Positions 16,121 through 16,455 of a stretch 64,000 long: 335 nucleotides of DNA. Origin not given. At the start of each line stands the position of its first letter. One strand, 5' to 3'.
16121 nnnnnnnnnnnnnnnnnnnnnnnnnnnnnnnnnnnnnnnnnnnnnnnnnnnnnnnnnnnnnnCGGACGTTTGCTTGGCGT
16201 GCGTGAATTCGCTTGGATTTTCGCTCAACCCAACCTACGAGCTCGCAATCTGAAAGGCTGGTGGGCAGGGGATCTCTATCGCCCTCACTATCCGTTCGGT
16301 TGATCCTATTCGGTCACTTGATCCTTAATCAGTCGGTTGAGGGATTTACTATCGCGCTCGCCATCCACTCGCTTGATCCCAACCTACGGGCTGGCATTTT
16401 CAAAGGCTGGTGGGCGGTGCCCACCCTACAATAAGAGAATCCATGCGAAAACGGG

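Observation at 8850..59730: Pervasive family of short degenerate interspersed repeats filling most intergenic spaces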

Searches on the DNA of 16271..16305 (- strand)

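Call 26: build_rna_model(alignment_id=A1, structure=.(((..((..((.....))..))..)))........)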
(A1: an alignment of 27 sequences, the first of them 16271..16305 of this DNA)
Model R1 built from alignment A1 (27 sequences, 36 columns); structure: as given.
model positions 35; base pairs 7; branch points 0; effective number of sequences 27; information 1.174 bits per position. Calibrated on 0.2 Mb of random sequence (short: E-values are rough).
structure used (alignment columns):
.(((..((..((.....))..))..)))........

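Call 27: search_with_rna_model(model_id=R1, source=window, max_evalue=1, filters=off)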
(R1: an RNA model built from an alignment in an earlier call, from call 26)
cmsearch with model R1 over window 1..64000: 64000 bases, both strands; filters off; matches with E-value up to 1: 34.
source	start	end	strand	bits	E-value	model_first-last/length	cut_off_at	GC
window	24777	24811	+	55.3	4.1e-13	1-35/35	no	0.57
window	25102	25136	+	55.2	4.6e-13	1-35/35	no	0.54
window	25207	25241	+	54.8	5.8e-13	1-35/35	no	0.51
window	9189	9223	+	54.3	7.8e-13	1-35/35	no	0.49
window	20703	20737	-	53.9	1e-12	1-35/35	no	0.57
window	7690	7724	-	53.2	1.6e-12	1-35/35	no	0.43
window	16271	16305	-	52.6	2.4e-12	1-35/35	no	0.51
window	45089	45123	-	52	3.5e-12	1-35/35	no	0.43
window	51951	51985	-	51.4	5.1e-12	1-35/35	no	0.51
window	59660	59694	-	50.3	1.1e-11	1-35/35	no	0.49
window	36852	36886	+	49.5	1.8e-11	1-35/35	no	0.46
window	9622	9656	+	47.4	6.8e-11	1-35/35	no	0.37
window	24920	24954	+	47.3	7.6e-11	1-35/35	no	0.57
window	9224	9258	+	47.2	8e-11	1-35/35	no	0.46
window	16344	16378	-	47.1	8.6e-11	1-35/35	no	0.51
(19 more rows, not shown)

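Call 28: search_with_rna_model(model_id=R1, sources=[L001, L002, L003, L004, L005, L006, L007, L008, L009, L010, L011, L012, L013, L014, L015, L016, L017, L018, L019, L020, L021, L022, L023, L024, L025, L026, L027, L028, L029, L030, L031, L032, L033, L034, L035, L036, L037, L038, L039, L040, L041, L042, L043, L044, L045, L046, L047, L048, L049, L050, L051, L052, L053, L054, L055, L056, L057, L058, L059, L060, L061, L062, L063, L064, L065, L066, L067, L068, L069, L070, L071, L072, L073, L074, L075, L076, L077, L078, L079, L080], max_evalue=0.01, make_alignment=true)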
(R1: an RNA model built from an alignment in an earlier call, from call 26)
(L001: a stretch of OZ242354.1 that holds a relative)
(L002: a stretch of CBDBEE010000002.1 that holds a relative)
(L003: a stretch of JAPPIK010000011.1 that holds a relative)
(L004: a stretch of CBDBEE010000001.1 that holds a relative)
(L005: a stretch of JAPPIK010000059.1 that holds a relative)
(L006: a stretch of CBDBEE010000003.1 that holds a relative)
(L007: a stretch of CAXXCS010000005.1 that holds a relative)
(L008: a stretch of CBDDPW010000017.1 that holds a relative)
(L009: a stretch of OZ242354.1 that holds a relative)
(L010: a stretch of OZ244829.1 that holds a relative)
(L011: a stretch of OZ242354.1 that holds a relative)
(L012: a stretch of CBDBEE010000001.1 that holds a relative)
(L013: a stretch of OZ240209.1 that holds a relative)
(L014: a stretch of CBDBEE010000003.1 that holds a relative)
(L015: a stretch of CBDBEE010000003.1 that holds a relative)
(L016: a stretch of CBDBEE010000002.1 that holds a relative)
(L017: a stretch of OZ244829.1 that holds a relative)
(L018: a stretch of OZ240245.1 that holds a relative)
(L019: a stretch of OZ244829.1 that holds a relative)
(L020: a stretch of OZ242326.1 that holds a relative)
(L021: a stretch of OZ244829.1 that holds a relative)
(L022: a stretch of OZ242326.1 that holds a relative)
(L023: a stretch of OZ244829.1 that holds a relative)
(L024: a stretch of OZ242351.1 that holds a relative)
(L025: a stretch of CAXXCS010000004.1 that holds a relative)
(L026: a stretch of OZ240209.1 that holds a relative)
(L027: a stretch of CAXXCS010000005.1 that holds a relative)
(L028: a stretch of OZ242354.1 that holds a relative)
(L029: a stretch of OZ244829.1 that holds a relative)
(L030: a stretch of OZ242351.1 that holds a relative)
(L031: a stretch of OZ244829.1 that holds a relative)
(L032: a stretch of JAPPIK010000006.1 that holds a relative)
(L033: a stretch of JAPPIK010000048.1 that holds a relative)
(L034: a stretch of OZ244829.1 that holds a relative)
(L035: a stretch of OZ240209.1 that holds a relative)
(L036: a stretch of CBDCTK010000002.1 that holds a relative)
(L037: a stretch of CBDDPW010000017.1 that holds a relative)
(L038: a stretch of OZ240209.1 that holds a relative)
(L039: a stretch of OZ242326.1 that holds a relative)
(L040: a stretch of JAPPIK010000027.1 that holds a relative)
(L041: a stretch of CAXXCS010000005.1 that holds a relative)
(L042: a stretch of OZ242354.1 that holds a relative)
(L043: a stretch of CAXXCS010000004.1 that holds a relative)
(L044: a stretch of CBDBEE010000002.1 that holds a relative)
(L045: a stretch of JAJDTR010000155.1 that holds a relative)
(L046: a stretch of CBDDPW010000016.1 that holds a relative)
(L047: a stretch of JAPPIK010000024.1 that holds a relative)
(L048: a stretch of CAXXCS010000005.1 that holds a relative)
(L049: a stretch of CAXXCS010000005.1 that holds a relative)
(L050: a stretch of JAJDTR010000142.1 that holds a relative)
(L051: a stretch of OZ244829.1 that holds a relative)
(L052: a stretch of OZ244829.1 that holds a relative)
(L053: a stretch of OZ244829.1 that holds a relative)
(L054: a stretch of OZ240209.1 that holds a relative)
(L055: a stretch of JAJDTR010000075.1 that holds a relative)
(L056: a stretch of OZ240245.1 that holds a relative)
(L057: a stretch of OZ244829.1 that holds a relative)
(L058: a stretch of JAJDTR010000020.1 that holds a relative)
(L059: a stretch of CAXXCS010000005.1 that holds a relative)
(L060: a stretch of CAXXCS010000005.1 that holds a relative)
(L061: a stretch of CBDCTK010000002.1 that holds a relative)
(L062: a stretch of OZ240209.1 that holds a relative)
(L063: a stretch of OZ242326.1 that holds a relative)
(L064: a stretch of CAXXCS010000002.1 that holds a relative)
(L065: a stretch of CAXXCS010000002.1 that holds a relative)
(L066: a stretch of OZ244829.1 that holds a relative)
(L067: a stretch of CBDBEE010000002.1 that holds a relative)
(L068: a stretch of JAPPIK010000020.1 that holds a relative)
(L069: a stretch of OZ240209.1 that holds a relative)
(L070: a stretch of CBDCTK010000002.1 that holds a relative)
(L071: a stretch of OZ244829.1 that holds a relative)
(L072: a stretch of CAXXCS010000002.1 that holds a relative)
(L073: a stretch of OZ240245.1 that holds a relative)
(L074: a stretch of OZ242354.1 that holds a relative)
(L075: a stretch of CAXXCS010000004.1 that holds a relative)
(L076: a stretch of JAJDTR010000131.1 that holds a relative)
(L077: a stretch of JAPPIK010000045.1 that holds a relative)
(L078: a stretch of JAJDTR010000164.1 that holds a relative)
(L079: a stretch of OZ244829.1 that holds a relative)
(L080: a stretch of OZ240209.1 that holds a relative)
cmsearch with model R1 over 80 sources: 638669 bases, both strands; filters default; matches with E-value up to 0.01: 225.
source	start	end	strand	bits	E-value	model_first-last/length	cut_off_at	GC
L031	6907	6941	+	56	2.7e-12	1-35/35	no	0.51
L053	7910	7944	-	56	2.7e-12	1-35/35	no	0.51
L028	6316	6350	+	55.9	2.9e-12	1-35/35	no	0.54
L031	603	637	-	55.1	4.6e-12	1-35/35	no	0.51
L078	1815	1849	-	54.8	5.9e-12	1-35/35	no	0.51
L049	4753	4787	+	54.6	6.7e-12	1-35/35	no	0.49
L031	1042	1076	-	54.6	6.7e-12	1-35/35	no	0.46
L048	7728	7762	-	54.6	6.7e-12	1-35/35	no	0.46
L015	3159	3193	+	54.3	7.9e-12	1-35/35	no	0.49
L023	208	242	+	54.3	7.9e-12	1-35/35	no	0.46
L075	5796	5830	+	54.2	8.5e-12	1-35/35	no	0.43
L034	6109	6143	+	53.9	1e-11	1-35/35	no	0.54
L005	6184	6218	+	53.9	1.1e-11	1-35/35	no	0.46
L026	5576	5610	+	53.8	1.1e-11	1-35/35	no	0.51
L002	2210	2244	-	53.8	1.1e-11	1-35/35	no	0.49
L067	503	537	-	53.8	1.1e-11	1-35/35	no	0.51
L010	213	247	-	53.7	1.1e-11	1-35/35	no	0.49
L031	7108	7142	+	53.7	1.1e-11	1-35/35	no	0.49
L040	7802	7836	-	53.7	1.1e-11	1-35/35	no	0.49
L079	4778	4812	+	53.7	1.1e-11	1-35/35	no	0.49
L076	4844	4878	-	53.4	1.4e-11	1-35/35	no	0.49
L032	502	536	-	53.4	1.5e-11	1-35/35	no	0.46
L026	5318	5352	+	53.3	1.5e-11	1-35/35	no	0.49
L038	4793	4827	+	53.3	1.5e-11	1-35/35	no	0.43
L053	3085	3119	+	53.2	1.6e-11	1-35/35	no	0.43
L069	841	875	+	53.2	1.6e-11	1-35/35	no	0.43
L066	4011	4045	-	53.1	1.7e-11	1-35/35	no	0.46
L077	1774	1808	-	53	1.8e-11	1-35/35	no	0.43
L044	6894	6928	-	52.9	2e-11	1-35/35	no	0.51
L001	5795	5829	-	52.9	2e-11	1-35/35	no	0.49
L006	3582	3616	-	52.9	2e-11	1-35/35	no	0.49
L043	3925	3959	+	52.8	2.1e-11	1-35/35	no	0.46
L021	2782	2816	-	52.7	2.2e-11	1-35/35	no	0.51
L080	6625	6659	+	52.7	2.2e-11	1-35/35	no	0.51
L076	4059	4093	+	52.7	2.2e-11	1-35/35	no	0.49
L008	401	435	+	52.5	2.5e-11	1-35/35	no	0.49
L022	3416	3450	-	52.5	2.5e-11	1-35/35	no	0.46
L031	6965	6999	+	52.5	2.5e-11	1-35/35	no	0.43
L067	4699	4733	-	52.4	2.8e-11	1-35/35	no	0.49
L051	1179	1213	+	52.3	2.9e-11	1-35/35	no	0.4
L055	1749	1783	+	52.2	3.2e-11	1-35/35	no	0.43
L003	3803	3837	+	51.9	3.7e-11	1-35/35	no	0.49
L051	1126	1160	+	51.8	4e-11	1-35/35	no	0.46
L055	1588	1622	-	51.6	4.4e-11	1-35/35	no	0.51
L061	6839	6873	+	51.6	4.7e-11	1-35/35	no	0.46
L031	6606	6640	+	51.5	4.8e-11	1-35/35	no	0.46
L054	2243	2277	+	51.4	5.2e-11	1-35/35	no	0.54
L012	2562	2596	-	51.4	5.3e-11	1-35/35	no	0.51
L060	446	480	+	51.3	5.6e-11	1-35/35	no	0.43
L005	6338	6372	+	51.2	6.1e-11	1-35/35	no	0.51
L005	6492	6526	+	51.2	6.1e-11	1-35/35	no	0.51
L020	1049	1083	+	51.1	6.4e-11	1-35/35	no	0.46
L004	3599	3633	-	51.1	6.5e-11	1-35/35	no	0.46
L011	2281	2315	+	51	6.6e-11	1-35/35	no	0.43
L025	2731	2765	+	50.9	7.2e-11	1-35/35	no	0.46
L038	5374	5408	-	50.9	7.2e-11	1-35/35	no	0.43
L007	5615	5649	+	50.9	7.3e-11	1-35/35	no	0.43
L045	7409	7443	-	50.8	7.8e-11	1-35/35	no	0.51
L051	6457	6491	+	50.8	7.9e-11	1-35/35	no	0.43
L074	6066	6100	-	50.8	7.9e-11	1-35/35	no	0.43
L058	6208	6242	+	50.7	8.3e-11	1-35/35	no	0.54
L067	6576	6610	-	50.6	8.6e-11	1-35/35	no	0.54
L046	2536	2570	+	50.6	8.8e-11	1-35/35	no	0.46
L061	3212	3246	-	50.6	9e-11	1-35/35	no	0.49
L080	3200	3234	-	50.5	9.4e-11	1-35/35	no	0.49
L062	7548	7582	-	50.5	9.5e-11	1-35/35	no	0.49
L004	7931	7965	-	50.4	1e-10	1-35/35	no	0.51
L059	2012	2046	+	50.4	1e-10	1-35/35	no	0.43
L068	7364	7398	+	50.3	1.1e-10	1-35/35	no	0.46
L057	4944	4978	-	50.3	1.1e-10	1-35/35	no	0.51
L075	186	220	+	50.2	1.1e-10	1-35/35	no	0.46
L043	7558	7592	+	50.1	1.2e-10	1-35/35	no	0.4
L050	7272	7306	+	50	1.3e-10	1-35/35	no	0.51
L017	2758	2792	+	49.9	1.3e-10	1-35/35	no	0.43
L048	7398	7432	-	49.9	1.3e-10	1-35/35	no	0.43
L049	4845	4879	-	49.9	1.4e-10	1-35/35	no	0.4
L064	1776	1810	+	49.9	1.4e-10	1-35/35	no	0.4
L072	4140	4174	-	49.9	1.4e-10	1-35/35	no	0.49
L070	411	445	+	49.9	1.4e-10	1-35/35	no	0.46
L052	6447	6481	+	49.7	1.6e-10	1-35/35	no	0.4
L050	722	756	+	49.5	1.8e-10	1-35/35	no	0.49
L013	7512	7546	+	49.4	1.9e-10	1-35/35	no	0.46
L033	2394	2428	-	49.2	2.2e-10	1-35/35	no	0.46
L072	4089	4123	-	49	2.4e-10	1-35/35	no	0.4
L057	5011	5045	-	48.9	2.6e-10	1-35/35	no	0.43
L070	550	584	+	48.9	2.7e-10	1-35/35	no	0.43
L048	3835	3869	-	48.8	2.8e-10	1-35/35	no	0.4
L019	2046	2080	-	48.6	3.2e-10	1-35/35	no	0.46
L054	5987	6021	+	48.5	3.4e-10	1-35/35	no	0.57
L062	6328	6362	+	48.5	3.4e-10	1-35/35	no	0.51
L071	304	338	-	48.4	3.6e-10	1-35/35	no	0.49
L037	3527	3561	-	48.2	4.2e-10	1-35/35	no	0.4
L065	5808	5842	-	48.1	4.4e-10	1-35/35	no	0.49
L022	7275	7309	+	47.8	5.4e-10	1-35/35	no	0.49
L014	2518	2552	+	47.7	5.6e-10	1-35/35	no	0.46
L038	5181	5215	-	47.7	5.8e-10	1-35/35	no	0.49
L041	25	59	-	47.5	6.4e-10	1-35/35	no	0.46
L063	7270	7304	-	47.3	7.4e-10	1-35/35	no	0.43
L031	6548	6582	+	47.2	7.8e-10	1-35/35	no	0.49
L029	1778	1812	+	47.2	7.8e-10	1-35/35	no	0.37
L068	2073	2107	-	47.2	8e-10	1-35/35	no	0.4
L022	3507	3541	-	47.1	8.2e-10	1-35/35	no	0.4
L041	6978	7012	+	47.1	8.6e-10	1-35/35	no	0.34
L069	5128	5162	-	47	9.2e-10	1-35/35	no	0.51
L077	2146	2180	-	46.9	9.7e-10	1-35/35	no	0.51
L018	271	305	-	46.8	1e-09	1-35/35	no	0.49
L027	6236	6270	-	46.8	1e-09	1-35/35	no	0.4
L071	205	239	+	46.8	1.1e-09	1-35/35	no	0.43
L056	1725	1759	-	46.7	1.1e-09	1-35/35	no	0.46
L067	5064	5098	-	46.7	1.1e-09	1-35/35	no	0.49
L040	1606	1640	-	46.7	1.1e-09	1-35/35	no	0.43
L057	4908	4942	-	46.5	1.2e-09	1-35/35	no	0.51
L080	3114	3148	-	46.3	1.4e-09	1-35/35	no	0.49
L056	5475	5509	+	46.3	1.4e-09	1-35/35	no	0.46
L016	7731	7765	-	46.3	1.4e-09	1-35/35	no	0.4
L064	7937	7971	+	46.1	1.6e-09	1-35/35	no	0.37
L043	5275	5309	-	46.1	1.6e-09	1-35/35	no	0.46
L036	4322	4356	+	46.1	1.6e-09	1-35/35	no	0.34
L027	6151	6185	-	46.1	1.6e-09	1-35/35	no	0.49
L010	3082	3116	+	46.1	1.7e-09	1-35/35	no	0.4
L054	1722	1756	+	45.8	1.9e-09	1-35/35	no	0.49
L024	1254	1288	-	45.7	2.1e-09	1-35/35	no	0.46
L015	1958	1992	-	45.5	2.4e-09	1-35/35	no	0.43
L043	1784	1818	+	45.3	2.6e-09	1-35/35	no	0.46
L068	2161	2195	-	45.2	2.8e-09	1-35/35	no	0.4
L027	1352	1386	+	45.2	2.8e-09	1-35/35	no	0.4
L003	3921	3955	+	45.1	3.1e-09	1-35/35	no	0.51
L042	5504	5538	-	45.1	3.1e-09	1-35/35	no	0.46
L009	3547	3581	+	45.1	3.2e-09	1-35/35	no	0.4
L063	7043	7077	-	45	3.2e-09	1-35/35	no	0.43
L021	2429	2463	-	45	3.3e-09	1-35/35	no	0.49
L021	2697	2731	-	45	3.3e-09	1-35/35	no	0.49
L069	1176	1210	+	44.8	3.7e-09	1-35/35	no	0.46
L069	1528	1562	+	44.8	3.7e-09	1-35/35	no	0.46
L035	6147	6181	+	44.6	4.1e-09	1-35/35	no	0.46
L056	1681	1715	+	44.5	4.4e-09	1-35/35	no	0.51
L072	693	727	-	44.4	4.8e-09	1-35/35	no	0.43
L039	642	676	-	44.4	5e-09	1-35/35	no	0.49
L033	7681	7715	-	44.2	5.7e-09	1-35/35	no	0.4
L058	3200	3234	+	44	6.1e-09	1-35/35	no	0.4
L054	28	62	+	44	6.2e-09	1-35/35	no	0.49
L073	3730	3764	-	44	6.4e-09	1-35/35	no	0.46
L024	1161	1195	+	43.9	6.9e-09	1-35/35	no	0.46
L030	2463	2497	+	43.9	6.9e-09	1-35/35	no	0.46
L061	5015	5049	-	43.7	7.5e-09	1-35/35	no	0.51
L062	896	930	+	43.7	7.7e-09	1-35/35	no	0.51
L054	111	145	+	43.6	8.3e-09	1-35/35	no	0.57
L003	4384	4418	+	43.3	9.8e-09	1-35/35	no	0.49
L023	266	300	+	43.3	1e-08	1-35/35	no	0.46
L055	1898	1932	-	43.1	1.1e-08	1-35/35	no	0.46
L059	1108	1142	+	43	1.2e-08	1-35/35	no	0.37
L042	2166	2200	+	42.9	1.3e-08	1-35/35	no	0.46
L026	5461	5495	+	42.8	1.4e-08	1-35/35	no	0.43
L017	5543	5577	+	42.7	1.4e-08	1-35/35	no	0.43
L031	522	556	-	42.7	1.4e-08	1-35/35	no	0.49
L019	4731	4765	-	42.7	1.5e-08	1-35/35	no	0.51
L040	7767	7801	-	42.6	1.6e-08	1-35/35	no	0.6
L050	3547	3581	+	42.5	1.7e-08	1-35/35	no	0.46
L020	2895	2929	-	42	2.3e-08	1-35/35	no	0.37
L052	6582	6616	-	42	2.3e-08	1-35/35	no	0.46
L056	5519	5553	-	41.9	2.5e-08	1-35/35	no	0.46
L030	641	675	-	41.4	3.4e-08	1-35/35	no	0.51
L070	373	407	+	40.8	5.1e-08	1-35/35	no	0.46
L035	2367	2401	+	40.1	8e-08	1-35/35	no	0.49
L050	987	1021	+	39.9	9.1e-08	1-35/35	no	0.54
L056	6380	6414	-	39.8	9.5e-08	1-35/35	no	0.43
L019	4777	4811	-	39.5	1.1e-07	1-35/35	no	0.46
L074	3255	3289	-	39.5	1.2e-07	1-35/35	no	0.51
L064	4557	4591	+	39.3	1.3e-07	1-35/35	no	0.4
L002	4362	4396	+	38.9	1.8e-07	1-35/35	no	0.49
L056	6336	6370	+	38.7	1.9e-07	1-35/35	no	0.49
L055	7847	7881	-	38.6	2e-07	1-35/35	no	0.43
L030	2171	2205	+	38.5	2.1e-07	1-35/35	no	0.4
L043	7962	7996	-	38.3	2.4e-07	1-35/35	no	0.46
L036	7548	7582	+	38.3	2.5e-07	1-35/35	no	0.4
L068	2215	2249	-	38.2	2.6e-07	1-35/35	no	0.37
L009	3680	3714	+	38.1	2.9e-07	1-35/35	no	0.49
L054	2569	2603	+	37.7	3.6e-07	1-35/35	no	0.49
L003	3956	3990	+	37.6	4.1e-07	1-35/35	no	0.6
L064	4788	4822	-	37.3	4.8e-07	1-35/35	no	0.46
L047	7833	7867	+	37.1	5.6e-07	1-35/35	no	0.43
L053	389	423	-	36.7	7e-07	1-35/35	no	0.51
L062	7440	7474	-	36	1.1e-06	1-35/35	no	0.57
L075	5933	5966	+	35.4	1.6e-06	2-35/35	no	0.44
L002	3976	4010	-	35.4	1.6e-06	1-35/35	no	0.4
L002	6068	6102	+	35.4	1.7e-06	1-35/35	no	0.34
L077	699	733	+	35.2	1.9e-06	1-35/35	no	0.49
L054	1785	1819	+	35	2.1e-06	1-35/35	no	0.37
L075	5831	5864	+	34.7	2.5e-06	2-35/35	no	0.5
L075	5865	5898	+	34.7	2.5e-06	2-35/35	no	0.5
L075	5899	5932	+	34.7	2.5e-06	2-35/35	no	0.5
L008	5895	5929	+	34.7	2.6e-06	1-35/35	no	0.51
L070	507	543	+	34.3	3.4e-06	1-35/35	no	0.51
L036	4391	4425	+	33.2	6.8e-06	1-35/35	no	0.49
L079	4850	4884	+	33.1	7.4e-06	1-35/35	no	0.54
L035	2286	2320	+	32.7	9.2e-06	1-35/35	no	0.46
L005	6646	6669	+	32.7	9.4e-06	1-24/35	3'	0.5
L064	4146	4180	-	32.5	1.1e-05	1-35/35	no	0.43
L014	2580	2614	+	32.1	1.4e-05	1-35/35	no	0.43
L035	5966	6000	+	31.7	1.8e-05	1-35/35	no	0.37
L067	2520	2554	-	30.7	3.4e-05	1-35/35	no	0.4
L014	4862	4896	+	30.5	3.9e-05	1-35/35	no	0.54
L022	7791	7825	-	30.1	5.2e-05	1-35/35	no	0.43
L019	4675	4709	-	29.7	6.6e-05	1-35/35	no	0.49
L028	6384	6418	+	29.5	7.5e-05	1-35/35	no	0.51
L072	7037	7071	-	29.1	9.9e-05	1-35/35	no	0.4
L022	2165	2199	+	28.9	0.00011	1-35/35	no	0.49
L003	5099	5133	+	28.7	0.00012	1-35/35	no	0.43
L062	6164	6197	+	28.2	0.00017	1-35/35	no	0.56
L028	2574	2608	+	27.9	0.0002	1-35/35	no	0.4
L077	7100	7134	-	27.8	0.00022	1-35/35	no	0.54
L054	1821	1855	+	27.5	0.00027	1-35/35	no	0.54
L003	4223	4257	+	27.2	0.00033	1-35/35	no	0.4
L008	6354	6388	+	27.1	0.00034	1-35/35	no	0.46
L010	2915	2949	-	26.5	0.00052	1-35/35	no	0.54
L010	3486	3520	-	26.5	0.00052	1-35/35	no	0.54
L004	3756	3777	-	26.1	0.00069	1-35/35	no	0.55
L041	7007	7038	-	24.1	0.0025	1-35/35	no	0.44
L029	1864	1898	+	23.6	0.0034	1-35/35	no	0.51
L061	4921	4955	-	23.4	0.0038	1-35/35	no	0.46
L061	7273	7307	-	23.4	0.0038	1-35/35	no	0.49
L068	3037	3071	-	23.4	0.0039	1-35/35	no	0.49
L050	7493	7523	-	23.3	0.0042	1-35/35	no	0.48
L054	2529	2563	+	22.7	0.006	1-35/35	no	0.43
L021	4074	4112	+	22.3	0.0077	1-35/35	no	0.49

Alignment A2: 150 matches aligned to the model, 35 columns, each read 5' to 3' on its own strand. Consensus structure (alignment columns), stored with it:
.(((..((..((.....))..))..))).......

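Call 60: search_with_rna_model(model_id=R1, sources=[L113, L114, L115, L116, L117, L097, L101, L110], max_evalue=0.01)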
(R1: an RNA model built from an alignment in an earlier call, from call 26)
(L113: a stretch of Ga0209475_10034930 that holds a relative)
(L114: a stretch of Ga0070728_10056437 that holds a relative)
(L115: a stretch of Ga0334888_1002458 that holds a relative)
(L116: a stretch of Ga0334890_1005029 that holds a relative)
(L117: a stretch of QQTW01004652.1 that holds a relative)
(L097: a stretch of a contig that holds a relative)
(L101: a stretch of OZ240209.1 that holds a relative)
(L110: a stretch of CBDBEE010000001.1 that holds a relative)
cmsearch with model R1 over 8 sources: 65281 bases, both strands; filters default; matches with E-value up to 0.01: 15.
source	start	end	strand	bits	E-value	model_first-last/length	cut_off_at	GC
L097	2318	2352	-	49.9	1.4e-11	1-35/35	no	0.43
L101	572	606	-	48.4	3.7e-11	1-35/35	no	0.46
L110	3349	3383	-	48.2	4.4e-11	1-35/35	no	0.49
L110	7049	7083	-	47.9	5e-11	1-35/35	no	0.51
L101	450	484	+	47.5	6.9e-11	1-35/35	no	0.51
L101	2979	3013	+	45.5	2.4e-10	1-35/35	no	0.46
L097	5908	5942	+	43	1.2e-09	1-35/35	no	0.49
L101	3087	3121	-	42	2.4e-09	1-35/35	no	0.54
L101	733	767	-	41.6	3.1e-09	1-35/35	no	0.43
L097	4802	4836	-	39.8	9.4e-09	1-35/35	no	0.49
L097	4447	4481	-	31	2.8e-06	1-35/35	no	0.4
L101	492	527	-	24.5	0.00019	1-35/35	no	0.56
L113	1312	1346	-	21.5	0.0013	1-35/35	no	0.34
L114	482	516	+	21.5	0.0013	1-35/35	no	0.34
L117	6558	6592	+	19.1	0.0065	1-35/35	no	0.49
